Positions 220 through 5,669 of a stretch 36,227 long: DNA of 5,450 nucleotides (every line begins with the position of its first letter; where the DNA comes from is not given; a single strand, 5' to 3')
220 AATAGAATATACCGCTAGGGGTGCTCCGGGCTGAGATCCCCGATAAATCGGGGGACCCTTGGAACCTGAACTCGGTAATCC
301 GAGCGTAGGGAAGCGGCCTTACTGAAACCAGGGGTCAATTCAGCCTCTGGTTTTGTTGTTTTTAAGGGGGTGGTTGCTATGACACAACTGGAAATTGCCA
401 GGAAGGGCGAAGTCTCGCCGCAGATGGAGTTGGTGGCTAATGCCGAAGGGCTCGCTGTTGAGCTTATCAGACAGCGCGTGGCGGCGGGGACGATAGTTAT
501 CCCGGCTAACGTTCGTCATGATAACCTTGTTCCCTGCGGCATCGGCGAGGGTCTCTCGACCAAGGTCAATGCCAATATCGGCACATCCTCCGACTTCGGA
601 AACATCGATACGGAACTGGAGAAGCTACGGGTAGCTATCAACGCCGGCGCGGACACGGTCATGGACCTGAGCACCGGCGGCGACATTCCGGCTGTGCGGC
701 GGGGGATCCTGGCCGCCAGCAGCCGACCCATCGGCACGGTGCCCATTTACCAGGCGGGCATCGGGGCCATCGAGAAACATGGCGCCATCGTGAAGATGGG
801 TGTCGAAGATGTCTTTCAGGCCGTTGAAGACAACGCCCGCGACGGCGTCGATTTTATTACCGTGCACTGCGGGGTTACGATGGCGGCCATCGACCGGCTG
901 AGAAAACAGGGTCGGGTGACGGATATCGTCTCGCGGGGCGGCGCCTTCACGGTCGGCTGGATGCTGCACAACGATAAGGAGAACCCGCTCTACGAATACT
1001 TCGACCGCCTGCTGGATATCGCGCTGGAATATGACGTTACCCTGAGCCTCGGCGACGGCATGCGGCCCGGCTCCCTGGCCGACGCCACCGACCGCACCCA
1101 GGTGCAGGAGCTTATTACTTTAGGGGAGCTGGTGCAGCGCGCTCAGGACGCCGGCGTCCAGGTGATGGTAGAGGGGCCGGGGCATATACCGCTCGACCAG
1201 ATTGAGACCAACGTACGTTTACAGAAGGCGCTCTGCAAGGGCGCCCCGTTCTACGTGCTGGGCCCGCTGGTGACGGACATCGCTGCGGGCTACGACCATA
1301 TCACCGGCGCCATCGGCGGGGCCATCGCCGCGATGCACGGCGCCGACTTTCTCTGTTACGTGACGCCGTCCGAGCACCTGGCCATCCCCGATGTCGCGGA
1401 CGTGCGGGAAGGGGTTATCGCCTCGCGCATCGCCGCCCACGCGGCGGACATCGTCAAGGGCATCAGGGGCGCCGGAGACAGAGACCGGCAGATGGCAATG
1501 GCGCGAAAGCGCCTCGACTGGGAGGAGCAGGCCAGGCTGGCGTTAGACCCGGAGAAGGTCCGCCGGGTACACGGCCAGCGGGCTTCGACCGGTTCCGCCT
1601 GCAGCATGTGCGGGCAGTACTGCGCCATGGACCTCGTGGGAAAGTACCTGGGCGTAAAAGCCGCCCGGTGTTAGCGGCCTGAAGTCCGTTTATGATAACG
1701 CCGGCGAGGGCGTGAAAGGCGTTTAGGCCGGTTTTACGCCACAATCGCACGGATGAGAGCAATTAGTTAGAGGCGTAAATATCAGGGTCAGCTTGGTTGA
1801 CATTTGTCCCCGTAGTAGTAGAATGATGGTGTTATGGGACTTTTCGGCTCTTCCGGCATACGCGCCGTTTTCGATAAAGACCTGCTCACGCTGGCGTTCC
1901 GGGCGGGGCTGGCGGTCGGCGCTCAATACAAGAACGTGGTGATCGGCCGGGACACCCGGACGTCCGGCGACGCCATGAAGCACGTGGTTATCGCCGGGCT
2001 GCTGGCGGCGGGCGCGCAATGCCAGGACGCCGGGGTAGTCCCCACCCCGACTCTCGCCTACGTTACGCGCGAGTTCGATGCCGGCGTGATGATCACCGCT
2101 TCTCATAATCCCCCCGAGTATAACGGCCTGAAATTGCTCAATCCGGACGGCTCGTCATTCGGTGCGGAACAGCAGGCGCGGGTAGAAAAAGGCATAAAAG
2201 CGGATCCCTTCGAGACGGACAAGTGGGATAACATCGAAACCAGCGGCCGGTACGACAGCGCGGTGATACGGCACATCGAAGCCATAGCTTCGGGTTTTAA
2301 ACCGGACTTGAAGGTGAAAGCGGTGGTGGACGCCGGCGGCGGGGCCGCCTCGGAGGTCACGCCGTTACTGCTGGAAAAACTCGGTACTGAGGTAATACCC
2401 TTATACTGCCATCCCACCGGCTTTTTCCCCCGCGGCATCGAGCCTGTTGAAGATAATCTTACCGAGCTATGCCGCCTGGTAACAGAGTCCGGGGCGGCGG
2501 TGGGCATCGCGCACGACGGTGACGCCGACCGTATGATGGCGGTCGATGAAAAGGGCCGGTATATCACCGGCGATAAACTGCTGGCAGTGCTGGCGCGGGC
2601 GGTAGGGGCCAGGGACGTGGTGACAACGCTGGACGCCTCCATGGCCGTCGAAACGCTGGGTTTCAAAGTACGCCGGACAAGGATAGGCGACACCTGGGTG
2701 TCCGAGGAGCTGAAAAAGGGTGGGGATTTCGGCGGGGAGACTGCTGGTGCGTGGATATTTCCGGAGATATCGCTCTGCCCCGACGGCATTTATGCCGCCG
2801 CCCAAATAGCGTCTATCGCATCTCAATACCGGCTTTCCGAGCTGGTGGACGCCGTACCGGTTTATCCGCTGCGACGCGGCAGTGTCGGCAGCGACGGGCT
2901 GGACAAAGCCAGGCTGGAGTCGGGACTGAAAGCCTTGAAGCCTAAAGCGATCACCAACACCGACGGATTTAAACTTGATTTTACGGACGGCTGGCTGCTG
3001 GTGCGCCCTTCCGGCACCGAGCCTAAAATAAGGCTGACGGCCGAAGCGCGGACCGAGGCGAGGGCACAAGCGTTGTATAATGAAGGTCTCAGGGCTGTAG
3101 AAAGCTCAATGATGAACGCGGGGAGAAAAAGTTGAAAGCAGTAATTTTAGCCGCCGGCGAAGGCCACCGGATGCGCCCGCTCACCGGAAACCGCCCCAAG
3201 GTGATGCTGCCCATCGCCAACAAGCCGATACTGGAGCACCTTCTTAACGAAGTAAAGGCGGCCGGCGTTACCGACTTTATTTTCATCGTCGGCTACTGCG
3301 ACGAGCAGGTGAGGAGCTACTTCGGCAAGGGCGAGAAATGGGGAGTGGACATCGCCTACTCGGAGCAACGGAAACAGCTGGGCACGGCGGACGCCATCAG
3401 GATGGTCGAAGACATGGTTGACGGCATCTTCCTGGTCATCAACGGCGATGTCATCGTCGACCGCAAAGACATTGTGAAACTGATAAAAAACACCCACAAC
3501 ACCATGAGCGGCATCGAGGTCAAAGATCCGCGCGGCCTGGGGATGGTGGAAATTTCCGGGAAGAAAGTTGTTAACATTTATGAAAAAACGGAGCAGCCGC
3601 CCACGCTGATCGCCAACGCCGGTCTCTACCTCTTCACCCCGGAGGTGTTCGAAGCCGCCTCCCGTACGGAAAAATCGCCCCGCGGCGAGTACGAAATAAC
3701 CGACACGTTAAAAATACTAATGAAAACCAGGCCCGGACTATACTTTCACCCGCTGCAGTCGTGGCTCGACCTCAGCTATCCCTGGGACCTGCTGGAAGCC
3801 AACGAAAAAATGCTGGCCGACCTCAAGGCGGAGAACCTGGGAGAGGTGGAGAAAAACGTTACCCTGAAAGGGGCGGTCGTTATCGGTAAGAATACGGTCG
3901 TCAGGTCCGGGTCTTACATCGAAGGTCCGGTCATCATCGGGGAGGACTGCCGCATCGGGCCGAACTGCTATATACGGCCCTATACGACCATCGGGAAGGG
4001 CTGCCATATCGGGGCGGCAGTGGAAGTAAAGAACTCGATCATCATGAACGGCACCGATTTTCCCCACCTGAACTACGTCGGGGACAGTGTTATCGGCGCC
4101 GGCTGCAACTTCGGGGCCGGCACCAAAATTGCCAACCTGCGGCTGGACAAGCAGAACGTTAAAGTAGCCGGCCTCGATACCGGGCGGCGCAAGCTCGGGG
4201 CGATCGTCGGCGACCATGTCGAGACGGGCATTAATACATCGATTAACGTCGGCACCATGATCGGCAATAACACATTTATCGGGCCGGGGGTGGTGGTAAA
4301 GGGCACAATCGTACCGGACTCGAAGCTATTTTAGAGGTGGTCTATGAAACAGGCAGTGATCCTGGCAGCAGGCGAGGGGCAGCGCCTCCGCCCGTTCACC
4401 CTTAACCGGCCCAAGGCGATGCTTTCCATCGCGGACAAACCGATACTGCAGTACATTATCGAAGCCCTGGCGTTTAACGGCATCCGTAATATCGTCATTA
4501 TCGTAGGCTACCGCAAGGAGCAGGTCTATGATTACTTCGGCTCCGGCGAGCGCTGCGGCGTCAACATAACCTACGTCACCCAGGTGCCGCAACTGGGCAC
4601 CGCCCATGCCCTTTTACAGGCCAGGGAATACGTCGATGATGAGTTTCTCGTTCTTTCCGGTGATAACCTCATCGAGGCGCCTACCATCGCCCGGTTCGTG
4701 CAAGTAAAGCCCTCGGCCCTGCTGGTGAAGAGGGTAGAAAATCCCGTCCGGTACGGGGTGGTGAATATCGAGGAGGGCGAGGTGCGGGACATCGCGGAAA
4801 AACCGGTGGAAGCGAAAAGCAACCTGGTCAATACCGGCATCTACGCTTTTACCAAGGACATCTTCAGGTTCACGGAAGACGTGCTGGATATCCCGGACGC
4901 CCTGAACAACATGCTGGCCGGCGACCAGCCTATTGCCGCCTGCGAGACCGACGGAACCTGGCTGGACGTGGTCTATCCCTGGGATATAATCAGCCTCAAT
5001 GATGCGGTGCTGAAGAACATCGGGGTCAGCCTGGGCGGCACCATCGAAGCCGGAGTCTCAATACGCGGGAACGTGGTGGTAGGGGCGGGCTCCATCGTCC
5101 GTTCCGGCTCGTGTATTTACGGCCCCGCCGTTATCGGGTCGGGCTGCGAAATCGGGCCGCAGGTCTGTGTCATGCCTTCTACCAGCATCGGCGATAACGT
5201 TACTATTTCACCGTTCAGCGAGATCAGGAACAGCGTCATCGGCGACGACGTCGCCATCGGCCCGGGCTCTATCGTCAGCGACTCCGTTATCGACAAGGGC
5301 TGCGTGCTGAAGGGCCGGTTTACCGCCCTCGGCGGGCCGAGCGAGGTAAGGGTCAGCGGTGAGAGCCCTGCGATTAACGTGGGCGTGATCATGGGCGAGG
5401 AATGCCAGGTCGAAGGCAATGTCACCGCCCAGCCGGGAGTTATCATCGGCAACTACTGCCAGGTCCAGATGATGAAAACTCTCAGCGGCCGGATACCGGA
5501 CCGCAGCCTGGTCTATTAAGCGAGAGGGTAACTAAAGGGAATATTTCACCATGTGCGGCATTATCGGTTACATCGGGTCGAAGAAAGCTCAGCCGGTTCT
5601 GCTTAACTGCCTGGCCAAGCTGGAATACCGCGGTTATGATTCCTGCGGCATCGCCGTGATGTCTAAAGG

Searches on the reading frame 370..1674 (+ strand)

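Call 45: search_protein_families(library=pfam, proteins=[window:370-1674:+], max_evalue=0.00001)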
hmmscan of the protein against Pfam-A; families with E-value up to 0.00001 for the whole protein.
window:370-1674:+ (434 aa): 1 family
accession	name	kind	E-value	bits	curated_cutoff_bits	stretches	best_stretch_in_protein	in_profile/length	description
PF01964.24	ThiC_Rad_SAM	-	4.9e-198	658.5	25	1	5-423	1-418/420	Radical SAM ThiC family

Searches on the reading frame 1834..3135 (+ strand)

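Call 45: search_protein_families(library=pfam, proteins=[window:1834-3135:+], max_evalue=0.00001)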
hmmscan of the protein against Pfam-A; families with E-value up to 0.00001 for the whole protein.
window:1834-3135:+ (433 aa): 4 families
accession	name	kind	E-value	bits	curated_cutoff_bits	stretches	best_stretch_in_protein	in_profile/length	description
PF02878.22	PGM_PMM_I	-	1.7e-32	112.5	22.5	1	3-125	3-135/138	Phosphoglucomutase/phosphomannomutase, alpha/beta/alpha domain I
PF02879.22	PGM_PMM_II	-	7.9e-20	71.8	29.3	1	149-241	5-103/103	Phosphoglucomutase/phosphomannomutase, alpha/beta/alpha domain II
PF02880.22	PGM_PMM_III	-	3.2e-16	59.9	20.7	1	246-340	2-110/115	Phosphoglucomutase/phosphomannomutase, alpha/beta/alpha domain III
PF00408.26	PGM_PMM_IV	-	1.3e-11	44.8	23.1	1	371-414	18-61/68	Phosphoglucomutase/phosphomannomutase, C-terminal domain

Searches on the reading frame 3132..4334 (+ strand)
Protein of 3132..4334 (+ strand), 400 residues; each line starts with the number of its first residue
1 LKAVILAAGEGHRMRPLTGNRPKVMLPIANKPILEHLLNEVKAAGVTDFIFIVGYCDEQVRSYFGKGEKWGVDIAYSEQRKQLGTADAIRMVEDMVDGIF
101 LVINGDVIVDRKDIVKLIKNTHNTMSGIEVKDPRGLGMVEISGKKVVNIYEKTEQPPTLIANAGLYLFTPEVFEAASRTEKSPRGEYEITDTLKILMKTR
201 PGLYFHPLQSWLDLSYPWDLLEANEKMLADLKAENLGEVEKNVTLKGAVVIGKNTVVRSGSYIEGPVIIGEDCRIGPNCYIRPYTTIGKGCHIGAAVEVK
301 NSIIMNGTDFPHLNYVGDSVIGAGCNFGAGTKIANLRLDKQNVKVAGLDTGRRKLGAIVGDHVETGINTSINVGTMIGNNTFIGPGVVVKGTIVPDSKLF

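Call 45: search_protein_families(library=pfam, proteins=[window:3132-4334:+], max_evalue=0.00001)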
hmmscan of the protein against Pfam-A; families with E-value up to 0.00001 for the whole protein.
window:3132-4334:+ (400 aa): 6 families
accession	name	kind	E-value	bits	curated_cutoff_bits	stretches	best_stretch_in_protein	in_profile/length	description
PF00483.29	NTP_transferase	-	5.2e-41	141.3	21.2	1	2-228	1-243/245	Nucleotidyl transferase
PF00132.30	Hexapep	-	4e-19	67.9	27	1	267-300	2-35/36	Bacterial transferase hexapeptide (six repeats)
PF25084.1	LbH_EIF2B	-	6.1e-15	55.6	54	1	239-307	12-78/105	EIF2B subunit epsilon LbH domain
PF12804.13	NTP_transf_3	-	6e-11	43.2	27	1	3-123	1-113/160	MobA-like NTP transferase domain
PF14602.12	Hexapep_2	-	4.5e-07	29.9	27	1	266-295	1-28/34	Hexapeptide repeat of succinyl-transferase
PF24894.1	Hexapep_GlmU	-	2.2e-06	28.2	23.3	0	286-345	20-78/104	GlmU-like, C-terminal hexapeptide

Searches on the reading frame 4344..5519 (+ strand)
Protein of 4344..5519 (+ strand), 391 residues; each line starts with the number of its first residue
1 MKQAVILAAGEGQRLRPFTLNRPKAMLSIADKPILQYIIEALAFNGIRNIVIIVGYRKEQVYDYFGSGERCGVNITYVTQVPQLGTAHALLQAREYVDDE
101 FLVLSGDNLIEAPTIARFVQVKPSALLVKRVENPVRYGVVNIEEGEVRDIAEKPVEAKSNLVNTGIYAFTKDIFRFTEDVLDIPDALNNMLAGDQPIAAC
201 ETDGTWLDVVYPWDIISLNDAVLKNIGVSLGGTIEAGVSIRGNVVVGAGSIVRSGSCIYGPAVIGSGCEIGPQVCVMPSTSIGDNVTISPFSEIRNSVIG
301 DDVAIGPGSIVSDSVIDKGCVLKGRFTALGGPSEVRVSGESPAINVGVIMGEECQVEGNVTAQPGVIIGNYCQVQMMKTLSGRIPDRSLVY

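Call 45: search_protein_families(library=pfam, proteins=[window:4344-5519:+], max_evalue=0.00001)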
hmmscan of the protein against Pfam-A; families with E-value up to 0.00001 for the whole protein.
window:4344-5519:+ (391 aa): 4 families
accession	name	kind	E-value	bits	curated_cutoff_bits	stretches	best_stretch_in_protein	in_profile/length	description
PF00483.29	NTP_transferase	-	5.2e-44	151.1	21.2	1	4-222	2-242/245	Nucleotidyl transferase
PF00132.30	Hexapep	-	1.6e-21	75.4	27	1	262-296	2-36/36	Bacterial transferase hexapeptide (six repeats)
PF12804.13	NTP_transf_3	-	1.2e-12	48.8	27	1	4-121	1-110/160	MobA-like NTP transferase domain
PF25084.1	LbH_EIF2B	-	4.5e-12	46.3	54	1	234-324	12-101/105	EIF2B subunit epsilon LbH domain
